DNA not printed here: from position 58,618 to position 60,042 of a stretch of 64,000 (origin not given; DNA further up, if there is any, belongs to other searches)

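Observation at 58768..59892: Large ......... intein inserted at the catalytic NPC|GEQ block of class II RNR (nrdJ)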

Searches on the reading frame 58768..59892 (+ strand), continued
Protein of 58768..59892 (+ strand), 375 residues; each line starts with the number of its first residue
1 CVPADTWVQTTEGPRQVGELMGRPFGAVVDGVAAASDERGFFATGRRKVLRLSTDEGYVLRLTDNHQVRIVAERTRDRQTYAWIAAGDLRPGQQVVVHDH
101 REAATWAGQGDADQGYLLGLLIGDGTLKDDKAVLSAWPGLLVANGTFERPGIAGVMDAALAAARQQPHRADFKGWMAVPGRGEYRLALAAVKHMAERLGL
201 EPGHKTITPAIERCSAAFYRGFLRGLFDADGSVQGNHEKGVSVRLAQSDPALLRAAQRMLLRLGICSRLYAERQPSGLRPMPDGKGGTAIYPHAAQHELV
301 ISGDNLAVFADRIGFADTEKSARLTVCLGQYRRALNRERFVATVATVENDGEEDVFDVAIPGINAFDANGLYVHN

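Call 55: find_related_loci(query=A1, collection=viral_contigs, flank=2500)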
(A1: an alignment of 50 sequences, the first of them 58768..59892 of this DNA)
Query A1 (375 aa) in viral_contigs; peptide patterns used: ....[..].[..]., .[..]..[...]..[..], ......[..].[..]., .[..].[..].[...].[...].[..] (x = any residue, [..] = any of these).
600 stretches matched a pattern (row limit reached: there are more); 198 encode a relative of the query (tblastn E <= 1e-3); the best 80 are kept; 80 distinct loci.
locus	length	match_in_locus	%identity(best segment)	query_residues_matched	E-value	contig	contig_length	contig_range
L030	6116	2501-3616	49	1-375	2e-119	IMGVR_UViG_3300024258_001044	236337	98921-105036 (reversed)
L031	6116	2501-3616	49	1-375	2e-119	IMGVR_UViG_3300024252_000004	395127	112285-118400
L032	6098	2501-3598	46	1-375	9e-104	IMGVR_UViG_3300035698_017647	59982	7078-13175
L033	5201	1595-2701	46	1-375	7e-97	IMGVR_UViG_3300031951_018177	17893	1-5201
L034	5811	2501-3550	42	1-375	1e-94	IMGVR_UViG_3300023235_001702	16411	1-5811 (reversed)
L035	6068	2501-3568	44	1-375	1e-93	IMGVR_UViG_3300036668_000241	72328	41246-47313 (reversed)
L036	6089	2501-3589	41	1-375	9e-93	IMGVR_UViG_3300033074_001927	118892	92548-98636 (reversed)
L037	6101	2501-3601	45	1-375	1e-92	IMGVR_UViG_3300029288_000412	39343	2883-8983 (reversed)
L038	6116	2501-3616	44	1-375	2e-92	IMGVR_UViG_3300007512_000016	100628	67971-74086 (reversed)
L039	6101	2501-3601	44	1-375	1e-91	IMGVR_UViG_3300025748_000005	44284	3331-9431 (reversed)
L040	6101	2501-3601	44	1-375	1e-91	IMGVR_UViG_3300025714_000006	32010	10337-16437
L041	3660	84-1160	40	1-375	2e-90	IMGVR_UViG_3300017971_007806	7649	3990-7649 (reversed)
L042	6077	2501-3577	40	1-375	7e-90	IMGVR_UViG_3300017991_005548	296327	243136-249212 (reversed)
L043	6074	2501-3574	39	1-375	1e-89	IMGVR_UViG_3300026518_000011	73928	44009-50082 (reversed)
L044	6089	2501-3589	45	1-375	5e-89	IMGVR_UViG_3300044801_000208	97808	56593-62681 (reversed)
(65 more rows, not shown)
